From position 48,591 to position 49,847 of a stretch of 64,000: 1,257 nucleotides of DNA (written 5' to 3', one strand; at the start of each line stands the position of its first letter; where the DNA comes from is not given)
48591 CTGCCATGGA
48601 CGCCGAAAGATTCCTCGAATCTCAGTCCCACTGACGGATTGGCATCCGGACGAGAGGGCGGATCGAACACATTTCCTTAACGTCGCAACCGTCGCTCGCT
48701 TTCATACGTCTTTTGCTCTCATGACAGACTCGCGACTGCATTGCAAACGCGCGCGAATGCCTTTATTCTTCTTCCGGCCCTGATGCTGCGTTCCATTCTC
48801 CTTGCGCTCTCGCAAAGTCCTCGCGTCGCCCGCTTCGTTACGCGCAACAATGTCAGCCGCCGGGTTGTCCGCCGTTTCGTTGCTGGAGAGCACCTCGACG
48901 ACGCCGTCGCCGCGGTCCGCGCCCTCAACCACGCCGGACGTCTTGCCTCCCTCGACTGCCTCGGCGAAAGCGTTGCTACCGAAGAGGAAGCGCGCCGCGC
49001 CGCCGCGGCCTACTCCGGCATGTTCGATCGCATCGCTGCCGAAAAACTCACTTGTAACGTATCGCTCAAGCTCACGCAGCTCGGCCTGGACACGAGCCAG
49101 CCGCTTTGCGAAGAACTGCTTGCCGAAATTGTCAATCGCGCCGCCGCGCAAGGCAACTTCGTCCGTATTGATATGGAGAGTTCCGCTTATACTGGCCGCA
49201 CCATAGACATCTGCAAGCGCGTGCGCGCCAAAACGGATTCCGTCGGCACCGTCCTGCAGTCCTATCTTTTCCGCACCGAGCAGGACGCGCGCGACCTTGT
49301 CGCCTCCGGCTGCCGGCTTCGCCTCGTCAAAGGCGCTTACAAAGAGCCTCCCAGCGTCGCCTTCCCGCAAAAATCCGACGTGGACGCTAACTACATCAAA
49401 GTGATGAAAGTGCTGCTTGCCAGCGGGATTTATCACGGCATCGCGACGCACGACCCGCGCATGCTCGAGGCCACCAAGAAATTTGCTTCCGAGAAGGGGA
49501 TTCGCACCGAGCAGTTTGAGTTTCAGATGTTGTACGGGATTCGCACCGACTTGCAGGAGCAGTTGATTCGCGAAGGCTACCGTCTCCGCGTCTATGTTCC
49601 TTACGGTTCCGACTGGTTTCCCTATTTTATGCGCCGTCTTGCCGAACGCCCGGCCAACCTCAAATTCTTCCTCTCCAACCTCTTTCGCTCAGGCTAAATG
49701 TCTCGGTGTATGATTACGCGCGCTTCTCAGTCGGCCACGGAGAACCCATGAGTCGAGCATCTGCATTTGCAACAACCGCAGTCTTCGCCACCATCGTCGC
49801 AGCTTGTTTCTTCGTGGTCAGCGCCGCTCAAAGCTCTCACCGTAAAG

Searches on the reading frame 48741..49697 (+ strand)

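Call 41: search_protein_families(library=pfam, proteins=[window:48741-49697:+], max_evalue=0.001)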
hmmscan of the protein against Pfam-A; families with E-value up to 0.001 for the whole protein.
window:48741-49697:+ (318 aa): 1 family
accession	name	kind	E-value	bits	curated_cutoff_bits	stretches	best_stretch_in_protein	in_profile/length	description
PF01619.24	Pro_dh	-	3.1e-39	135.6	27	1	57-309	3-275/278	Proline dehydrogenase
